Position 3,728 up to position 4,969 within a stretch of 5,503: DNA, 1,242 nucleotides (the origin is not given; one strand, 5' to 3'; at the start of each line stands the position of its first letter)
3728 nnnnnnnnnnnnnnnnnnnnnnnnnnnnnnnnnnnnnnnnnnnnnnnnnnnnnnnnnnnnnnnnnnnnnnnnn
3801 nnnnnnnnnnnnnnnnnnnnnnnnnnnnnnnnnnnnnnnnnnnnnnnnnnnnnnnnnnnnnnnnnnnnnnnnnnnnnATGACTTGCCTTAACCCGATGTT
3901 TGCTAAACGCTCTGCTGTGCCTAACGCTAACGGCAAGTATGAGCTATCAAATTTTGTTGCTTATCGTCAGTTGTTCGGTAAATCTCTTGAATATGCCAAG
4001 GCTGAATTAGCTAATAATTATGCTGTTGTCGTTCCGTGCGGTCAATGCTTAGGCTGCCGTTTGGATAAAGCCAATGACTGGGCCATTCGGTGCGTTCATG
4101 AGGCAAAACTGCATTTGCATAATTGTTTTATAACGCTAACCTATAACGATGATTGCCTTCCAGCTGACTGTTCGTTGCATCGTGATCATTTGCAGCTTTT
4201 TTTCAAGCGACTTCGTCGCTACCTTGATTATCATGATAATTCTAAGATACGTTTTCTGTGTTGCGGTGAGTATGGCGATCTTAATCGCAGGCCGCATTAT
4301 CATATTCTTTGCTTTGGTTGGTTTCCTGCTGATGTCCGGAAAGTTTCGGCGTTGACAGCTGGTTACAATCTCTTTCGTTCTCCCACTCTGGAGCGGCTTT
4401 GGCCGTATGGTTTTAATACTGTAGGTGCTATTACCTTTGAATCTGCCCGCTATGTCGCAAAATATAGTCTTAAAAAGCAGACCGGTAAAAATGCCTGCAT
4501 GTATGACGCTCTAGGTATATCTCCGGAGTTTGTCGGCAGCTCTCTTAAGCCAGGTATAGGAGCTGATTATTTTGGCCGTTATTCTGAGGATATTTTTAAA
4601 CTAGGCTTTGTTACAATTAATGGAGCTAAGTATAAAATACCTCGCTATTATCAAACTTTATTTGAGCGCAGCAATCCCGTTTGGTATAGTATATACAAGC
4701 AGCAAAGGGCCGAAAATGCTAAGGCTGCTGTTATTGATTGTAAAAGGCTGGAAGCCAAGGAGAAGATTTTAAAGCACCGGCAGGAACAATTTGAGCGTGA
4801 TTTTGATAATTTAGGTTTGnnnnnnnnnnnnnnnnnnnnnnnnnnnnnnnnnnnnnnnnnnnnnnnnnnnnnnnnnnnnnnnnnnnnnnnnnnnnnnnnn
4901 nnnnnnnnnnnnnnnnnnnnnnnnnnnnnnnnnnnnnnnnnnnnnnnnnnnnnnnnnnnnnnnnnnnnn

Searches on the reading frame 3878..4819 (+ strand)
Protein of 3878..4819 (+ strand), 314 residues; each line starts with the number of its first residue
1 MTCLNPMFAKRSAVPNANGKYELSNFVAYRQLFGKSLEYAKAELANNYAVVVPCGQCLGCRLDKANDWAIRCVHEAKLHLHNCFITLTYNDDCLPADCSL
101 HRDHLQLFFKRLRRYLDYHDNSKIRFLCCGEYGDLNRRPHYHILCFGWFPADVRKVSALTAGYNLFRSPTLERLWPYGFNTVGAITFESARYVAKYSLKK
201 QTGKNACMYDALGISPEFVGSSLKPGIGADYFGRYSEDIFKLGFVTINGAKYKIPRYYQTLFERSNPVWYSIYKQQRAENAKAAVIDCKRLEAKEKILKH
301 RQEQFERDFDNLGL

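Call 8: search_protein_families(library=pfam, proteins=[window:3878-4819:+], max_evalue=0.01)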
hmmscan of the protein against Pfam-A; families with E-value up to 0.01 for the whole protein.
window:3878-4819:+ (314 aa): 1 family
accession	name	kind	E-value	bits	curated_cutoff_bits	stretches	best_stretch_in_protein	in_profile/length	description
PF23343.2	REP_ORF2-G2P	-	2.8e-23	82.5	27.8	1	82-200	1-98/99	Replication-associated protein ORF2/G2P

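Call 18: find_related_loci(query=window:3878-4819:+, collection=viral_contigs, flank=6000)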
Query window:3878-4819:+ (314 aa) in viral_contigs; peptide patterns used: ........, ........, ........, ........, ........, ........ (x = any residue, [..] = any of these).
17 stretches matched a pattern; 15 encode a relative of the query (tblastn E <= 1e-3); 15 distinct loci.
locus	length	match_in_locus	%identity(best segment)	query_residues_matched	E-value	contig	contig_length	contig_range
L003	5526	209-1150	97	1-314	0e+0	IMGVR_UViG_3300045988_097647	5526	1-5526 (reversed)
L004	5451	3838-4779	97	1-314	0e+0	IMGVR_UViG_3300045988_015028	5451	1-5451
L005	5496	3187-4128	95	1-314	0e+0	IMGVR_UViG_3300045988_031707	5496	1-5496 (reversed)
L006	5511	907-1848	95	1-314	0e+0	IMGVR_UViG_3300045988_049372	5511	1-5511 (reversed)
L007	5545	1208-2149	94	1-314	0e+0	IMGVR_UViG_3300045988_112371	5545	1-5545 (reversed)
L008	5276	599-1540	94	1-314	0e+0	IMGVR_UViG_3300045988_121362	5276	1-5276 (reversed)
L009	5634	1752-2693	94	1-314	0e+0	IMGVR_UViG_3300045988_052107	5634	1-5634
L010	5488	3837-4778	93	1-314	0e+0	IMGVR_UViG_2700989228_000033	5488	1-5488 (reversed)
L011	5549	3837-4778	93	1-314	0e+0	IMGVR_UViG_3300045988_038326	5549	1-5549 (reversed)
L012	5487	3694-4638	93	1-314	0e+0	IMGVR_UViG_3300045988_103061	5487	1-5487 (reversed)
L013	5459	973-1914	90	1-314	0e+0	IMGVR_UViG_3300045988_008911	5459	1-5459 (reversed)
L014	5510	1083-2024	91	1-314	0e+0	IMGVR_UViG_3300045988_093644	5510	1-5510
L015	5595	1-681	93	88-314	2e-148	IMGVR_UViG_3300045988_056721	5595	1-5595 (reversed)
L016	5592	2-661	96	95-314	3e-146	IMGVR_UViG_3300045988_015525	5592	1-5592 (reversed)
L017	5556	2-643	85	101-314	2e-127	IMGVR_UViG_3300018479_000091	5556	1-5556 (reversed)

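Call 20: find_homologous_proteins(query=window:3878-4819:+, max_evalue=1e-10)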
Query window:3878-4819:+ (314 aa): 1771 proteins with E <= 1e-10 among 3004 candidates; the best 120 are listed.
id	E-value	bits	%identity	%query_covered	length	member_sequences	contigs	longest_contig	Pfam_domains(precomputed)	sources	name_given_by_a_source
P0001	7.8e-202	688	91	100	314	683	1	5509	PF23343.3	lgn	-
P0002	1.2e-190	651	86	100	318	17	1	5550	PF23343.3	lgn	-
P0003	1.8e-187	640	85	100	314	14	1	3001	PF23343.3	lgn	-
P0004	1.6e-185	634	85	100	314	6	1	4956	PF23343.3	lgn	-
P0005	6.2e-183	626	82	100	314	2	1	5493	PF23343.3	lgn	-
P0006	7.1e-182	622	84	100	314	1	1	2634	PF23343.3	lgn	-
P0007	1.1e-178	612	80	100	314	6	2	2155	PF23343.3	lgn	-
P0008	2.3e-178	611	80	100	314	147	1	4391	PF23343.3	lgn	-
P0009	2.4e-173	594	79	100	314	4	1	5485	PF23343.3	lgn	-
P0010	1.8e-152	525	72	99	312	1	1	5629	PF23343.3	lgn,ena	-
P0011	1.7e-143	496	69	100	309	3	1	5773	PF23343.3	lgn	-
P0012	3.1e-142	492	68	100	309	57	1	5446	PF23343.3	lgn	-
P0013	3.9e-142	492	67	100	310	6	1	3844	PF23343.3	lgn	-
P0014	2.3e-139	482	67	100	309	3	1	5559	PF23343.3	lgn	-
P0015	5.0e-135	468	64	100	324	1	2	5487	PF23343.3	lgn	-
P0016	1.8e-131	456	64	100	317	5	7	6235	PF23343.3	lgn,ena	-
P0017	2.6e-126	440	71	85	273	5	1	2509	PF23343.3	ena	-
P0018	8.2e-111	389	77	68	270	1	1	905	PF23343.3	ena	-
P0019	2.5e-81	292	46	99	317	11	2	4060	PF23343.3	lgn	-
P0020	2.0e-80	289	50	83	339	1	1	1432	PF23343.3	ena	-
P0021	1.7e-76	276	49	85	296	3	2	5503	PF23343.3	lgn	-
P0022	1.2e-74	270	43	100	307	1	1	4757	PF23343.3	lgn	-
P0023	1.2e-74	270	45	98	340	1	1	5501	PF23343.3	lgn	-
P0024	1.2e-71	260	47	83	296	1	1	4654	PF23343.3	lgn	-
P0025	1.5e-69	253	46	96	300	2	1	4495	PF23343.3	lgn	-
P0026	1.6e-68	250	45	99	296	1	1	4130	PF23343.3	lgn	-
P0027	1.7e-68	250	43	89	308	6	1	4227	PF23343.3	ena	-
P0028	4.7e-68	248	43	99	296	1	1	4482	PF23343.3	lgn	-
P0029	5.2e-68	248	42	99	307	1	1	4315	PF23343.3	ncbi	-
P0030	8.2e-68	247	40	98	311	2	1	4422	PF23343.3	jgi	jgi:hypothetical protein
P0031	1.1e-67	247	43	99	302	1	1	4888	PF23343.3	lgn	-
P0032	1.6e-67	246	45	96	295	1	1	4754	PF23343.3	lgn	-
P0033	2.3e-67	246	44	89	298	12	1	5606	PF23343.3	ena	-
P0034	2.7e-67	246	39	98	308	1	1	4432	PF23343.3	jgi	-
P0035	2.8e-67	246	44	91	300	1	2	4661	PF23343.3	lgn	-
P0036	4.4e-67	245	39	98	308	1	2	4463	PF23343.3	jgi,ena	jgi:hypothetical protein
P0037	6.1e-67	244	42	91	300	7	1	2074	PF23343.3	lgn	-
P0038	9.5e-67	244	43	91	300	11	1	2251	PF23343.3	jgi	jgi:hypothetical protein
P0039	1.3e-66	243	42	99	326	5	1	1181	PF23343.3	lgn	-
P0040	1.8e-66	243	40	100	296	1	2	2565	PF23343.3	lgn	-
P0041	1.8e-66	243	49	72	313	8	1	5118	PF23343.3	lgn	-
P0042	1.8e-66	243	41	99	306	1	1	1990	PF23343.3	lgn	-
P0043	2.6e-66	242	42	99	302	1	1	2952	PF23343.3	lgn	-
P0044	3.0e-66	242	42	99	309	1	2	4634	PF23343.3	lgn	-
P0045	3.1e-66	242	44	80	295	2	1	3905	PF23343.3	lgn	-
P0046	3.4e-66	242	43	95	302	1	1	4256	PF23343.3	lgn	-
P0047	3.7e-66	242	43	90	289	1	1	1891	PF23343.3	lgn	-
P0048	3.7e-66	242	41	98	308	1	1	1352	PF23343.3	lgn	-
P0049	5.0e-66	241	42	91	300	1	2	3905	PF23343.3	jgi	jgi:hypothetical protein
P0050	5.5e-66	241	42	91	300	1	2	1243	PF23343.3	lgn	-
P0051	6.6e-66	241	42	91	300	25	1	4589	PF23343.3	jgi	jgi:hypothetical protein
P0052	6.8e-66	241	38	98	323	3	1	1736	PF23343.3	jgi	jgi:hypothetical protein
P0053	8.4e-66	241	41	99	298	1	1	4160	PF23343.3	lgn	-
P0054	9.0e-66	241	51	72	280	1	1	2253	PF23343.3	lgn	-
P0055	1.0e-65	240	40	99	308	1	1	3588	PF23343.3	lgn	-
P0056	1.1e-65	240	44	95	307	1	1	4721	PF23343.3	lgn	-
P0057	1.3e-65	240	44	90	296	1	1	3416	PF23343.3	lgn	-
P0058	1.8e-65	240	42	99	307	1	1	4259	PF23343.3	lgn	-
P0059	2.0e-65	239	44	82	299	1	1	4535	PF23343.3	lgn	-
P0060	2.1e-65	239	45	82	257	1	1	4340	PF23343.3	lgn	-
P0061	2.2e-65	239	41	95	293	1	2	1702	PF23343.3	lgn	-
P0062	2.7e-65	239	41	99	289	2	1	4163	PF23343.3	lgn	-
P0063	3.3e-65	239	40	99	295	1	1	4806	PF23343.3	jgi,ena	-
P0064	3.5e-65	239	40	98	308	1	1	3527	PF23343.3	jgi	-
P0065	3.6e-65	239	44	87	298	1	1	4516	PF23343.3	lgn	-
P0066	3.6e-65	239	44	84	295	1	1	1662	PF23343.3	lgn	-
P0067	4.6e-65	238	41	98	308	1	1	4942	PF23343.3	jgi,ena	-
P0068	4.9e-65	238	45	82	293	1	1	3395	PF23343.3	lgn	-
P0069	5.6e-65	238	40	98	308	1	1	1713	PF23343.3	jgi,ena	-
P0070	6.1e-65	238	45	82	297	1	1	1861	PF23343.3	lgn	-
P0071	7.4e-65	238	40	98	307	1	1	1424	PF23343.3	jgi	jgi:hypothetical protein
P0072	7.6e-65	238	41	95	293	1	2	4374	PF23343.3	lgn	-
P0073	8.2e-65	237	44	82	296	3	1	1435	PF23343.3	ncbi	ncbi:MAG: hypothetical protein H7836_17450 [Magnetococcus sp. YQC-3]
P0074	9.2e-65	237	41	98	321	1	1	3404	PF23343.3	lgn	-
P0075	1.0e-64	237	47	80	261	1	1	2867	PF23343.3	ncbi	-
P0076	1.1e-64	237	39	99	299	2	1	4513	PF23343.3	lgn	-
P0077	1.3e-64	237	42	100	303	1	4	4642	PF23343.3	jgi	-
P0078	1.3e-64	237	42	99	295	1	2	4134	PF23343.3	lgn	-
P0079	1.4e-64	237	41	91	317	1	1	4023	PF23343.3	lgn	-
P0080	1.6e-64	236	40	97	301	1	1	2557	PF23343.3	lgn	-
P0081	1.6e-64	236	44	90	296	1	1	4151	PF23343.3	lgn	-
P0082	1.7e-64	236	39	96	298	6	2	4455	PF23343.3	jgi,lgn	-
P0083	1.9e-64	236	44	82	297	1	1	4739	PF23343.3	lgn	-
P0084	2.0e-64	236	44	82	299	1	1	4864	PF23343.3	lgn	-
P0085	2.4e-64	236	39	99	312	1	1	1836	PF23343.3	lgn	-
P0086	3.8e-64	235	41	98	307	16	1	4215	PF23343.3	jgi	jgi:hypothetical protein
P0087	3.9e-64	235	43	83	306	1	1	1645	PF23343.3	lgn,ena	-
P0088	4.0e-64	235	40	99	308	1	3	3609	PF23343.3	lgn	-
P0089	5.0e-64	235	42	94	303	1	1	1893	PF23343.3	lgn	-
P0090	5.4e-64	235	40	99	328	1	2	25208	PF23343.3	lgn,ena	-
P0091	6.0e-64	235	41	98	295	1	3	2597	PF23343.3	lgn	-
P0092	6.5e-64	234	41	90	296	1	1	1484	PF23343.3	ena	-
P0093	6.6e-64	234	41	99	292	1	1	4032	PF23343.3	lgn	-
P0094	6.7e-64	234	41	86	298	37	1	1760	PF23343.3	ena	-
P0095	7.7e-64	234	41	84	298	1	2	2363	PF23343.3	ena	-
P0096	7.8e-64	234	41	84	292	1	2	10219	PF23343.3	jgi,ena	-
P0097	9.4e-64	234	41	86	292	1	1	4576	PF23343.3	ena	-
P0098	9.7e-64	234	41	86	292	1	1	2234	PF23343.3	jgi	-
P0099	9.9e-64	234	44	78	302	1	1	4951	PF23343.3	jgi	jgi:hypothetical protein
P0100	1.0e-63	234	45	83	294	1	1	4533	PF23343.3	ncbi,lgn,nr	ncbi:MAG: replication initiator protein [Microvirus sp.]|nr:MAG: replication initiator protein [Micr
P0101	1.2e-63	234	40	99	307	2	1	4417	PF23343.3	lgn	-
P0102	1.2e-63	234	42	82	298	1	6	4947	PF23343.3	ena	-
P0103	1.3e-63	234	41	84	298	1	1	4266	PF23343.3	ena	-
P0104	1.3e-63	233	41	84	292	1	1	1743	PF23343.3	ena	-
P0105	1.4e-63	233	47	82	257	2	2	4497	PF23343.3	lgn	-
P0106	1.8e-63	233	41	86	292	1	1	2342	PF23343.3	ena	-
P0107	1.8e-63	233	40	99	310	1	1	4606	PF23343.3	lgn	-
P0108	1.8e-63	233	40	99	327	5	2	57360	PF23343.3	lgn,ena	-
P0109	2.0e-63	233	39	99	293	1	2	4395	PF23343.3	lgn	-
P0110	2.2e-63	233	42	91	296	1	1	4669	PF23343.3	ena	-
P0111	2.3e-63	233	41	99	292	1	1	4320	PF23343.3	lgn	-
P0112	2.4e-63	233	41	86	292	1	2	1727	PF23343.3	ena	-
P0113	2.7e-63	232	44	84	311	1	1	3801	PF23343.3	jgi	-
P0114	2.8e-63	232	43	88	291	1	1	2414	PF23343.3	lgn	-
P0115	3.1e-63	232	40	94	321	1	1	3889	PF23343.3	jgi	jgi:hypothetical protein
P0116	3.2e-63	232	42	98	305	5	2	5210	PF23343.3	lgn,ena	-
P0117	3.2e-63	232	39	99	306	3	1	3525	PF23343.3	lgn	-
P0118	3.6e-63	232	39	98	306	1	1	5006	PF23343.3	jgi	jgi:hypothetical protein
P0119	3.7e-63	232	38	99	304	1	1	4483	PF23343.3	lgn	-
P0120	4.1e-63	232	42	79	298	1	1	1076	PF23343.3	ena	-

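Call 22: find_related_loci(query=A1, collection=viral_contigs, flank=6500)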
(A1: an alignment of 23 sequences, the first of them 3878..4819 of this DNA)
Query A1 (314 aa) in viral_contigs; peptide patterns used: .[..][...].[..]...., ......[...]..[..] (x = any residue, [..] = any of these).
600 stretches matched a pattern (row limit reached: there are more); 600 encode a relative of the query (tblastn E <= 1e-3); the best 80 are kept; 80 distinct loci.
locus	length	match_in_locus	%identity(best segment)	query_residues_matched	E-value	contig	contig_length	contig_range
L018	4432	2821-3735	42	1-307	1e-73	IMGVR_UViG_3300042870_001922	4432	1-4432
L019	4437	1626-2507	41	24-312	2e-71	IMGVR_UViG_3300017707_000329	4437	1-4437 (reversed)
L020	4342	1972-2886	40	1-307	7e-70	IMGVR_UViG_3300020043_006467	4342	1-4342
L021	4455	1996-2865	39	1-302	6e-70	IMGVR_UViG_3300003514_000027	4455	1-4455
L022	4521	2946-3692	48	1-266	2e-69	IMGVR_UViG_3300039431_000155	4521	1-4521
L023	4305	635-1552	39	1-309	3e-68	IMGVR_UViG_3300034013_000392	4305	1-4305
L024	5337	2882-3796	39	1-307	3e-67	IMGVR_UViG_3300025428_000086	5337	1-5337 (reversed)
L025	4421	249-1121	41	27-309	5e-67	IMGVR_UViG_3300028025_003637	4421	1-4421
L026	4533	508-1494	36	1-311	6e-67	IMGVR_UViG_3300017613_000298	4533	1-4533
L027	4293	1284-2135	39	34-310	1e-66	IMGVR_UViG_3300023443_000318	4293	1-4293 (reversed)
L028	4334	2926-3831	41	1-311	1e-66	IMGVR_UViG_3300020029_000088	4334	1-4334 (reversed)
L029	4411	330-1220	38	1-313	2e-66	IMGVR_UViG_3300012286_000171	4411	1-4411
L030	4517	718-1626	39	1-310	6e-66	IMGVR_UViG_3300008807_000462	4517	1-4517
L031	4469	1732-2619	40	1-296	6e-66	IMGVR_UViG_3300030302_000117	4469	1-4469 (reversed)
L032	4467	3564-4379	42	1-282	6e-66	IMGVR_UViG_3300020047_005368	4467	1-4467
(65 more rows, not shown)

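Call 50: find_encoding_contigs(protein=P0010, flank=6000, max_places=2)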
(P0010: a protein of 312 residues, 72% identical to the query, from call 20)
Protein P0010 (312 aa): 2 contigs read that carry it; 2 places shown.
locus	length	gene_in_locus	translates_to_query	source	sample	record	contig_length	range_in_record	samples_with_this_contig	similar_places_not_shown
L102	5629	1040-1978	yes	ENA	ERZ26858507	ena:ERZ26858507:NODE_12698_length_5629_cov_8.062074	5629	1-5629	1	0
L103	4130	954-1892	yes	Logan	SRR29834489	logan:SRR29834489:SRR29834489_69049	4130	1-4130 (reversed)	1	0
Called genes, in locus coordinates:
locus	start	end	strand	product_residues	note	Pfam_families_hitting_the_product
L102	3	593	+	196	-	?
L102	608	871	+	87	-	-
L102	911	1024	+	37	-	-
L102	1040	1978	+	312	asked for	PF23343:REP_ORF2-G2P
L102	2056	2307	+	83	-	-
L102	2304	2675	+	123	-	PF20577:Phage_ORF5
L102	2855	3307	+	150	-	PF09675:Chlamy_scaf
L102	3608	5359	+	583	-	PF02305:Phage_F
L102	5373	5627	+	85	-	?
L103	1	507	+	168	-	?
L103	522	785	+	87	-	-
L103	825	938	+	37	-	-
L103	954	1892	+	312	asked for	PF23343:REP_ORF2-G2P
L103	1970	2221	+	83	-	-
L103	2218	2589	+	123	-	PF20577:Phage_ORF5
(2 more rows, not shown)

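Call 51: find_encoding_contigs(protein=P0011, flank=6000, max_places=2)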
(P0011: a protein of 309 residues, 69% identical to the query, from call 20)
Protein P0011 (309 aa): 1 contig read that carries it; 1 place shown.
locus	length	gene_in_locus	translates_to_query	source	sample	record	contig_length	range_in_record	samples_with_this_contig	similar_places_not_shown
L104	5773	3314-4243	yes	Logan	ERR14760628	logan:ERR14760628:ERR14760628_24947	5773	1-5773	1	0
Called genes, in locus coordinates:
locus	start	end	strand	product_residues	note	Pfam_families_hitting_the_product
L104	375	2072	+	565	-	PF02305:Phage_F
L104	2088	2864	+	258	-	-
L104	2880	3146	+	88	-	-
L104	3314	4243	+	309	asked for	PF23343:REP_ORF2-G2P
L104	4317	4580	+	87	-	-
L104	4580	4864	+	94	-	-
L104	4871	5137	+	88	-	PF20577:Phage_ORF5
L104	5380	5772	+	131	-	?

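Call 52: find_encoding_contigs(protein=P0012, flank=6000, max_places=2)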
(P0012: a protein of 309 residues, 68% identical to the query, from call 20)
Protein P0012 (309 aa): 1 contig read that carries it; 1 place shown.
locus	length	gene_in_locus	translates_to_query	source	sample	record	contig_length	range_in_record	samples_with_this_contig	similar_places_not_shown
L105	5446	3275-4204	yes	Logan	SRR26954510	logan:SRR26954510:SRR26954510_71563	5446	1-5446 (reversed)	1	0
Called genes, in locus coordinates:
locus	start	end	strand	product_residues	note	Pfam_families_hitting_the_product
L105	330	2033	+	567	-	PF02305:Phage_F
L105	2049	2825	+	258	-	-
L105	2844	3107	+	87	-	-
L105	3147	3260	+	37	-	-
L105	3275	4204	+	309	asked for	PF23343:REP_ORF2-G2P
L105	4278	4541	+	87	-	-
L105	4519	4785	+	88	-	PF20577:Phage_ORF5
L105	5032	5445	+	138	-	?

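Call 53: find_encoding_contigs(protein=P0014, flank=6000, max_places=2)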
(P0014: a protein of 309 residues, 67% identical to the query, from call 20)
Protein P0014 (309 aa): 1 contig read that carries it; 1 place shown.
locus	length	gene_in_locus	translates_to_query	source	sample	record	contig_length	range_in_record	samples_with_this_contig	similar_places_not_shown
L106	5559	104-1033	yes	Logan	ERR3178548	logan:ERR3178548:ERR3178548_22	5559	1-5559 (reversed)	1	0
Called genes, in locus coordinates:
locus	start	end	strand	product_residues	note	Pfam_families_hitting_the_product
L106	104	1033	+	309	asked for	PF23343:REP_ORF2-G2P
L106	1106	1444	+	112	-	-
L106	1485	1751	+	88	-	PF20577:Phage_ORF5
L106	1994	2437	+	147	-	PF09675:Chlamy_scaf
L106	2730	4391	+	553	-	PF02305:Phage_F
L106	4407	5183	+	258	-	-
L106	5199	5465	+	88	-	-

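Call 54: find_encoding_contigs(protein=P0015, flank=6000, max_places=2)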
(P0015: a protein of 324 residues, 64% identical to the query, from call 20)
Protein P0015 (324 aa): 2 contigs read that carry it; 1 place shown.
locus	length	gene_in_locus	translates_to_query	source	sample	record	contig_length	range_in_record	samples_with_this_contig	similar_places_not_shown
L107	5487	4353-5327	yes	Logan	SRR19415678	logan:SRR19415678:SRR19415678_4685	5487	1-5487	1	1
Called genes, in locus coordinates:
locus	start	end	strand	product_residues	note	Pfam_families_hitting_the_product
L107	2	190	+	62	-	?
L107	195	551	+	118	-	PF20577:Phage_ORF5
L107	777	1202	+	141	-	PF09675:Chlamy_scaf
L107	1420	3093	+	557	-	PF02305:Phage_F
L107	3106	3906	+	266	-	-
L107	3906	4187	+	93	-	-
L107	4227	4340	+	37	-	-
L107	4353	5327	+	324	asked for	PF23343:REP_ORF2-G2P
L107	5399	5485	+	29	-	?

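Call 55: find_encoding_contigs(protein=P0016, flank=6000, max_places=3)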
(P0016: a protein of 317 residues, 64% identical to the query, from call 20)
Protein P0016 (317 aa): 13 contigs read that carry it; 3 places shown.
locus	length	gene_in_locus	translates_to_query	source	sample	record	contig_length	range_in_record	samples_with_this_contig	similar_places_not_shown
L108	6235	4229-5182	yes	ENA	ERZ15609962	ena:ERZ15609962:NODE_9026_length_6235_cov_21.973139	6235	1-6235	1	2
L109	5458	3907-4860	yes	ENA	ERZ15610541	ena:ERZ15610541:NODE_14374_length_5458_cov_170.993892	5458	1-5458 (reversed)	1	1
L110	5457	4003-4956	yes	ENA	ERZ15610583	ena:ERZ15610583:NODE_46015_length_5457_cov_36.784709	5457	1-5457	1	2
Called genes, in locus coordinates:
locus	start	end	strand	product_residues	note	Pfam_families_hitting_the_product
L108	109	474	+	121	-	PF20577:Phage_ORF5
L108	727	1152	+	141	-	PF09675:Chlamy_scaf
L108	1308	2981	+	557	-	PF02305:Phage_F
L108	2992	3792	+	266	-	-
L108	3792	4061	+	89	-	-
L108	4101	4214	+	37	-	-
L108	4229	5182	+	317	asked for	PF23343:REP_ORF2-G2P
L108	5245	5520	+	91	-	-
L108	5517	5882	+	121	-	PF20577:Phage_ORF5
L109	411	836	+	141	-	PF09675:Chlamy_scaf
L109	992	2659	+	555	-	PF02305:Phage_F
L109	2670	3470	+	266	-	-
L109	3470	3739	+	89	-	-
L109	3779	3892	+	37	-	-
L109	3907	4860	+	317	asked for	PF23343:REP_ORF2-G2P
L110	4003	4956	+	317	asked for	PF23343:REP_ORF2-G2P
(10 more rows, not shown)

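Call 56: find_encoding_contigs(protein=P0021, flank=6000, max_places=2)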
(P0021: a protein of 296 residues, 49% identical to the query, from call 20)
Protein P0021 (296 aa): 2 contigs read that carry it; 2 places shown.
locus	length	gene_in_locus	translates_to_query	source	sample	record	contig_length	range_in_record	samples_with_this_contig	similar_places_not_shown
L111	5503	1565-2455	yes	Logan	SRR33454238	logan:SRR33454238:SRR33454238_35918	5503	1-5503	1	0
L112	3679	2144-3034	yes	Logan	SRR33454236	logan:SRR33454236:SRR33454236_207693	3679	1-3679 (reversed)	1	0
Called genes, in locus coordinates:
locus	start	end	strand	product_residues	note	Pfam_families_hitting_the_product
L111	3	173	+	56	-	?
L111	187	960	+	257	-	-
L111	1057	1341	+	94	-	-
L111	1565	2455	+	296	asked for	PF23343:REP_ORF2-G2P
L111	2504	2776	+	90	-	-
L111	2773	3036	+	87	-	PF20577:Phage_ORF5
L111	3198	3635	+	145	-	PF09675:Chlamy_scaf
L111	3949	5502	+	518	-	?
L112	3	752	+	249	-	?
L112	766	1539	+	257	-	-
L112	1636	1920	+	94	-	-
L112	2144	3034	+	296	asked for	PF23343:REP_ORF2-G2P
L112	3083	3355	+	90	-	-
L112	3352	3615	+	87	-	PF20577:Phage_ORF5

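Call 57: find_encoding_contigs(protein=P0023, flank=6000, max_places=2)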
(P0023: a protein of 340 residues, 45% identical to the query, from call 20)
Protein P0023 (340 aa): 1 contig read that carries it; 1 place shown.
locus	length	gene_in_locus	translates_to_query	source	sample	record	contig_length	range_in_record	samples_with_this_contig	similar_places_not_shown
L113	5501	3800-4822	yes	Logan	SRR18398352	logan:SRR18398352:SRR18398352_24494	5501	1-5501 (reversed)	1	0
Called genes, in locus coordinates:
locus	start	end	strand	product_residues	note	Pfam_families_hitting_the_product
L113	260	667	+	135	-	PF09675:Chlamy_scaf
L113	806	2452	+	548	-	PF02305:Phage_F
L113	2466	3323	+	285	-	-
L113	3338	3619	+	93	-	-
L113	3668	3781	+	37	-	-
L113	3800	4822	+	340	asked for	PF23343:REP_ORF2-G2P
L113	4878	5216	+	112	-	-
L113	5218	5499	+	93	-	PF20577:Phage_ORF5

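Call 58: find_encoding_contigs(protein=P0009, flank=6000, max_places=2)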
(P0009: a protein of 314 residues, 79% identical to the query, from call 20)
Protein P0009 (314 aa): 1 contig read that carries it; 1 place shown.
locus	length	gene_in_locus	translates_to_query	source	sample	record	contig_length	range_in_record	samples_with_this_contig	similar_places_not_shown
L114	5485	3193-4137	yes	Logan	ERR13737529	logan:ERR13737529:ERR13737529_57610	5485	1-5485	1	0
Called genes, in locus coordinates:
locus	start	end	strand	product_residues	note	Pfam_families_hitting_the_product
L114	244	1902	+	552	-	PF02305:Phage_F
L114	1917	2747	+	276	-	-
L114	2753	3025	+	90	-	-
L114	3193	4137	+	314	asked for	PF23343:REP_ORF2-G2P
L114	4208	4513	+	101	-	-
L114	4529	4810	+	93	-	PF20577:Phage_ORF5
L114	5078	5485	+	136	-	?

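Call 67: search_solved_structures(query=window:3878-4819:+, max_evalue=1)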
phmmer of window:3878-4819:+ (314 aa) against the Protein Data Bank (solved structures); distinct sequences matched with E-value up to 1: 0.
